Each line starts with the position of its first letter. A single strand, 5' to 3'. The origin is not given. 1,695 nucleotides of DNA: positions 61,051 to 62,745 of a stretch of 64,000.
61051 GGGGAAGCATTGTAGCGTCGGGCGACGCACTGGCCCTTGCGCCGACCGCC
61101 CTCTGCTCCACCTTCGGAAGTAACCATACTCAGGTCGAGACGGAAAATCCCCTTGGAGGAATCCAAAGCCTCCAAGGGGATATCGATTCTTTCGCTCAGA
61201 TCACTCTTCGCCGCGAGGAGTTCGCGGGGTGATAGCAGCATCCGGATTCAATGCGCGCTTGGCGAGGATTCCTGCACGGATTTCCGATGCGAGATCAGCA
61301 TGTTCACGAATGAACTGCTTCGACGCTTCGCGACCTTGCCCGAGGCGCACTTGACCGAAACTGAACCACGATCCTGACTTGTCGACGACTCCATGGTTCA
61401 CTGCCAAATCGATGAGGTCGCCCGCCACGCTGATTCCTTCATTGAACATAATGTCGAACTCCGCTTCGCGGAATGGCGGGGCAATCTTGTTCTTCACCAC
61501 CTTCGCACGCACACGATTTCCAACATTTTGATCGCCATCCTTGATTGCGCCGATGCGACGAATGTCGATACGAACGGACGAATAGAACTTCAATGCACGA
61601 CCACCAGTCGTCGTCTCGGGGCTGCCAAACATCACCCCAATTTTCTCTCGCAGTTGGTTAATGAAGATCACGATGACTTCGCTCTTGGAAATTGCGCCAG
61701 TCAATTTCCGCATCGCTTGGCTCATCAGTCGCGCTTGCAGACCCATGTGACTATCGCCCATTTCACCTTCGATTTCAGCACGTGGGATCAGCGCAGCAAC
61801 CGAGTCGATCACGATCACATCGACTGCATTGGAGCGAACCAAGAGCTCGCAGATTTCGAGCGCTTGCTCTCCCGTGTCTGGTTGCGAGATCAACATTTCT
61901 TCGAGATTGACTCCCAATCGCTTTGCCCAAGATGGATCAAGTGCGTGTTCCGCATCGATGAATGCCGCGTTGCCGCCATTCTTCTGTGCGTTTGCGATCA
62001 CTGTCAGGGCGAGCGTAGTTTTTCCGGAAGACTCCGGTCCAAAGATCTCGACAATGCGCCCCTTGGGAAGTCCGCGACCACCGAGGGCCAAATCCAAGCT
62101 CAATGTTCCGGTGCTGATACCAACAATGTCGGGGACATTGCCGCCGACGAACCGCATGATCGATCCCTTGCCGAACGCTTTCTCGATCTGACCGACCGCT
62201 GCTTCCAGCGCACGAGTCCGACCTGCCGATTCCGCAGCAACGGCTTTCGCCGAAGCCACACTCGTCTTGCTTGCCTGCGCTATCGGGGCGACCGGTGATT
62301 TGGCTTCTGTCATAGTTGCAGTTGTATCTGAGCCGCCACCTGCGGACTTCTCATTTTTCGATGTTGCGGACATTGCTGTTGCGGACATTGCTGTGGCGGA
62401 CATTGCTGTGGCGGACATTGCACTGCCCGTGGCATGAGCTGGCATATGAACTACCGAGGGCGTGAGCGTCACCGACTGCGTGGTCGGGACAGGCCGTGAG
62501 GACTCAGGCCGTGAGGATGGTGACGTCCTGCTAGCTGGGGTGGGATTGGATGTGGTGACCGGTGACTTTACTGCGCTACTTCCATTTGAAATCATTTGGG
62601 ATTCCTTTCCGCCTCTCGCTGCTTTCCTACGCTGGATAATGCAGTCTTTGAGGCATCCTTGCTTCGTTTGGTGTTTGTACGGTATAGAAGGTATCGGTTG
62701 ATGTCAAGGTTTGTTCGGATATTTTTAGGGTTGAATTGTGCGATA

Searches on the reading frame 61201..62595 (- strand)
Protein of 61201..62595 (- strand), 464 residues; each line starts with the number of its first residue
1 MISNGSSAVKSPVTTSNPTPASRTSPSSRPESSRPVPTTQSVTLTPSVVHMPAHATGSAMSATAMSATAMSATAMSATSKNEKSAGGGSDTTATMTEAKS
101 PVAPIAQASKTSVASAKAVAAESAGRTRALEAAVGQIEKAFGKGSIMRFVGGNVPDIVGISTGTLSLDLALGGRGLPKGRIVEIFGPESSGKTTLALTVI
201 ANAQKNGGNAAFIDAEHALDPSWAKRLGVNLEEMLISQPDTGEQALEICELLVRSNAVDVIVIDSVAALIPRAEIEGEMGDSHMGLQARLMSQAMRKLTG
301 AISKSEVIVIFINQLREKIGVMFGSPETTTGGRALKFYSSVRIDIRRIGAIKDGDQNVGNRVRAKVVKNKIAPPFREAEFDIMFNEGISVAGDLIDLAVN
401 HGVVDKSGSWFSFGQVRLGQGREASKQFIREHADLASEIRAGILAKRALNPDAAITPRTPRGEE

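Call 22: search_protein_families(library=pfam, proteins=[window:61201-62595:-], max_evalue=0.001)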
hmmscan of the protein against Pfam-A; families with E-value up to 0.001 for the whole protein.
window:61201-62595:- (464 aa): 7 families
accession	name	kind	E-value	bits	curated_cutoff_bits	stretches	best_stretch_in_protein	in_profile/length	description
PF00154.27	RecA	-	5.1e-135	449.4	27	1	128-389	1-262/262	recA bacterial DNA recombination protein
PF21096.2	RecA_C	-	5.2e-21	75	27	1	392-446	1-55/57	RecA C-terminal domain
PF08423.17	Rad51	-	2.1e-10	40.7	22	1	156-347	4-211/244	Rad51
PF06745.19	ATPase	-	1.5e-06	28.2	26.6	1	161-218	2-59/231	KaiC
PF01637.24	ATPase_2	-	6.1e-05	23.4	33.2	1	180-313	21-117/225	ATPase domain predominantly from Archaea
PF02283.22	CobU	-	0.00012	22.1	27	1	184-312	3-121/168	Cobinamide kinase / cobinamide phosphate guanyltransferase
PF13479.12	AAA_24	-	0.00023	21.5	27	1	182-274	5-83/195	AAA domain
